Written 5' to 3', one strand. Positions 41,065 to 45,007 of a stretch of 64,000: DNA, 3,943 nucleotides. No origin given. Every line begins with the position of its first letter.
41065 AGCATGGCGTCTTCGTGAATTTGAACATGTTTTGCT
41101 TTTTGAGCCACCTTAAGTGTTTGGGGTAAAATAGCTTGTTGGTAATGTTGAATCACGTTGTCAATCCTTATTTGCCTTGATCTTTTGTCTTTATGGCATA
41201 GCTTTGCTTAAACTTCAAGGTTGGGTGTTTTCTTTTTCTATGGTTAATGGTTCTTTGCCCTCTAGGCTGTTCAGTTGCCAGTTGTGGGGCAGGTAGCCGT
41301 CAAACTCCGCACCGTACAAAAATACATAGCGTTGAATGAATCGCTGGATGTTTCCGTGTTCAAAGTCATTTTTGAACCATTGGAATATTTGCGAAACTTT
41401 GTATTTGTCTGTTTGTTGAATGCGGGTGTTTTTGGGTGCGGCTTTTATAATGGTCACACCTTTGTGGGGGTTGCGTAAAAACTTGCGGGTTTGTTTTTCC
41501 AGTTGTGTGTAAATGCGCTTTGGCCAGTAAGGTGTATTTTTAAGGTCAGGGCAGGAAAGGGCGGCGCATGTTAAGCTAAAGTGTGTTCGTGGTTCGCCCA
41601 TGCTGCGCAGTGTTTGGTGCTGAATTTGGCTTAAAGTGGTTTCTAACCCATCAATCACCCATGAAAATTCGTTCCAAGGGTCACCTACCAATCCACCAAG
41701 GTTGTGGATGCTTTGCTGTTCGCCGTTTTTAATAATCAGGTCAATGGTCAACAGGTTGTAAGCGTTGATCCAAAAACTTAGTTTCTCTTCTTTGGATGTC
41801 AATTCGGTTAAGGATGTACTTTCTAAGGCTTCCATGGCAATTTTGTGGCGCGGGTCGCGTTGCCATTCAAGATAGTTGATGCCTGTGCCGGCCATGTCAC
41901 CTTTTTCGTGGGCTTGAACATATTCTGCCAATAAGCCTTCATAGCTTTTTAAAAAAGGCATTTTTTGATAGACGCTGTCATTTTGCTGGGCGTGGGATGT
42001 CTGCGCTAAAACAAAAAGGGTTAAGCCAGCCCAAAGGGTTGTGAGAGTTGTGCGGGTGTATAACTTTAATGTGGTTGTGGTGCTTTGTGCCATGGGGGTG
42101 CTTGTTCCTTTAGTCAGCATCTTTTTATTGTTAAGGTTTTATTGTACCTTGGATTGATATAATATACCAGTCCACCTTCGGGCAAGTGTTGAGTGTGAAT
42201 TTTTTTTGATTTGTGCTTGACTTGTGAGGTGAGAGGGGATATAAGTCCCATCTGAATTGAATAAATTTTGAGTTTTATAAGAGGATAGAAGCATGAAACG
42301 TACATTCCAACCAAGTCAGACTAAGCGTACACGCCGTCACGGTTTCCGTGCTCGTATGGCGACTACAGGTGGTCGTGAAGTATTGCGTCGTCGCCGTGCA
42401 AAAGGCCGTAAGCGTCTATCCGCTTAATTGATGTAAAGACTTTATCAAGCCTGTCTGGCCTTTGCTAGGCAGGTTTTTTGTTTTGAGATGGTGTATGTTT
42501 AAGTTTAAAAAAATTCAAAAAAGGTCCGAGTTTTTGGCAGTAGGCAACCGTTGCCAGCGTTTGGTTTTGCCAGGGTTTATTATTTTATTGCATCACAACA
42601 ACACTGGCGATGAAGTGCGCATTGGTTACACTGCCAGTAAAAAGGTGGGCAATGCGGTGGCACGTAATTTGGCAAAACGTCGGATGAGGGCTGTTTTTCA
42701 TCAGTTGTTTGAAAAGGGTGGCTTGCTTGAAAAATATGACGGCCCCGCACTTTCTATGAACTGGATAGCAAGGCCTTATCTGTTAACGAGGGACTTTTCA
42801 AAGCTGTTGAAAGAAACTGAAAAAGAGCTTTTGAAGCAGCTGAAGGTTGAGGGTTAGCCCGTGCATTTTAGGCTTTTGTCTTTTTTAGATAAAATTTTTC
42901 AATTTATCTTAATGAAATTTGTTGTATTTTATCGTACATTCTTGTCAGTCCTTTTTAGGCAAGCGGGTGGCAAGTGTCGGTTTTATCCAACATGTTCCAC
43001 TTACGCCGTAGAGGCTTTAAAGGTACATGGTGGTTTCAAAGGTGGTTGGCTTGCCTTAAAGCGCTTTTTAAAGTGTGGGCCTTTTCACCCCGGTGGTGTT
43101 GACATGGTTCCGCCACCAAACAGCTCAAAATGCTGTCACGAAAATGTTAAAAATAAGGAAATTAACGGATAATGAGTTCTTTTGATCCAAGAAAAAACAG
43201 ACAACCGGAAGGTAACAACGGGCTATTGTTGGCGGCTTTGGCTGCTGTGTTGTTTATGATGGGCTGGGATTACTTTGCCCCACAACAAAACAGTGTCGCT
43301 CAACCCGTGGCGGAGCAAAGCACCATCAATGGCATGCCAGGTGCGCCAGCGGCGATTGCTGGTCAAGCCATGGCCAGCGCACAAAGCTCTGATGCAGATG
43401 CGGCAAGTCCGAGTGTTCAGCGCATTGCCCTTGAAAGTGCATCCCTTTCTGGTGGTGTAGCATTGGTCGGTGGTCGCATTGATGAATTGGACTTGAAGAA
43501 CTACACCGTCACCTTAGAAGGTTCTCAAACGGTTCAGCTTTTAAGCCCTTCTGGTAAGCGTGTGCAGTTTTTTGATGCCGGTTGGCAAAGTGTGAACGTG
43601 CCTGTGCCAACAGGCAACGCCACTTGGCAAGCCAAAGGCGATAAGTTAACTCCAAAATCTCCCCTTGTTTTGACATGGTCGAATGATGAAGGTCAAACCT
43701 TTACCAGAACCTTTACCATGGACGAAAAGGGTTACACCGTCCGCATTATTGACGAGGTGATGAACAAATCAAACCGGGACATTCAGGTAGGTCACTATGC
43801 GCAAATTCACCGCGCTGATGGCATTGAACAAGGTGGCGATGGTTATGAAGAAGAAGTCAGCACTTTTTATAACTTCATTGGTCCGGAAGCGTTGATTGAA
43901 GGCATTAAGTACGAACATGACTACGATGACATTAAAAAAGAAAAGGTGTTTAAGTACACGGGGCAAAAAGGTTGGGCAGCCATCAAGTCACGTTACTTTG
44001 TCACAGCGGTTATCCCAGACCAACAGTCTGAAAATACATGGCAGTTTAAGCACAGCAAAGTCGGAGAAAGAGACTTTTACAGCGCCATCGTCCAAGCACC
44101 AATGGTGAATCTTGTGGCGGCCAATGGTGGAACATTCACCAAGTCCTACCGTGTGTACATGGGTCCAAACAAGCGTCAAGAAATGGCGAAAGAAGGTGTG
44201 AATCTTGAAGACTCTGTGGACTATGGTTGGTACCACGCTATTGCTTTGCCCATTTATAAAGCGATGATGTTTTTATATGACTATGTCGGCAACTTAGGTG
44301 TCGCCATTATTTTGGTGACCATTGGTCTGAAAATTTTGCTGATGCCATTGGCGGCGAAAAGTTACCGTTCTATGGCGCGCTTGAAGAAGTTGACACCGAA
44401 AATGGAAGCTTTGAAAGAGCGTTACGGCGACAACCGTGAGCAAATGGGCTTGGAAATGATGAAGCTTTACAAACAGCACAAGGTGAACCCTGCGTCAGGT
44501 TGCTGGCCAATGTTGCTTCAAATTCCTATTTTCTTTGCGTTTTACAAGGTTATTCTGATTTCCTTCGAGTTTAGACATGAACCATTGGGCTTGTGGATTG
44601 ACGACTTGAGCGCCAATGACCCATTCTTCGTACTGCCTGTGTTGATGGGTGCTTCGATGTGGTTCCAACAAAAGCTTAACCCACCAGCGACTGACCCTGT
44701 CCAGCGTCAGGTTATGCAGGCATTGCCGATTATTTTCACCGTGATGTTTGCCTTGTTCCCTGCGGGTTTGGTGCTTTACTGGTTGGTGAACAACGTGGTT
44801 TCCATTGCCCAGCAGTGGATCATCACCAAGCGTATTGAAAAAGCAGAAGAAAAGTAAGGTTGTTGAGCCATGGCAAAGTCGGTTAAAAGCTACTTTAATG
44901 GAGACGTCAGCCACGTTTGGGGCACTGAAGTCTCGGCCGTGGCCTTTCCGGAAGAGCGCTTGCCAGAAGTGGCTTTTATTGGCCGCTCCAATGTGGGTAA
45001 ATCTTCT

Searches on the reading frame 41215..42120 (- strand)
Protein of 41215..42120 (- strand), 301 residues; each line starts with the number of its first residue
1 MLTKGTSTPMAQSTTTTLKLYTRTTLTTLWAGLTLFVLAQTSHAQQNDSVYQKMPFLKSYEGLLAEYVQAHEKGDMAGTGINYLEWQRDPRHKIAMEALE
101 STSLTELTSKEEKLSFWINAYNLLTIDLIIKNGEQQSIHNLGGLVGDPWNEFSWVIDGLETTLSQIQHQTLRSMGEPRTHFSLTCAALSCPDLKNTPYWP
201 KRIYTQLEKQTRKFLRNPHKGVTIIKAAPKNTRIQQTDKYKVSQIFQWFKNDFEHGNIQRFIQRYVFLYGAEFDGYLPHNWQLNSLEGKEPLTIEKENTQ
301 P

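Call 42: search_protein_families(library=pfam, proteins=[window:41215-42120:-], max_evalue=0.001)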
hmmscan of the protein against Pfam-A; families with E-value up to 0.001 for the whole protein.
window:41215-42120:- (301 aa): 1 family
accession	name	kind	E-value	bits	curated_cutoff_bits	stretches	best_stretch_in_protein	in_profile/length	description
PF04784.19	DUF547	-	8e-24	84.5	27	1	107-215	4-125/125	Protein of unknown function, DUF547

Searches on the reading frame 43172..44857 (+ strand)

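Call 15: search_protein_families(library=pfam, proteins=[window:43172-44857:+], max_evalue=0.00001)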
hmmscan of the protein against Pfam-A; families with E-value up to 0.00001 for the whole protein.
window:43172-44857:+ (561 aa): 2 families
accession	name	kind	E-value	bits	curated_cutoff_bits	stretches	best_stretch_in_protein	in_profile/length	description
PF02096.25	60KD_IMP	-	1.1e-61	208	35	1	376-553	2-163/163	60Kd inner membrane protein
PF14849.12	YidC_periplas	-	6.9e-55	187.4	24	1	84-363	1-282/283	YidC periplasmic domain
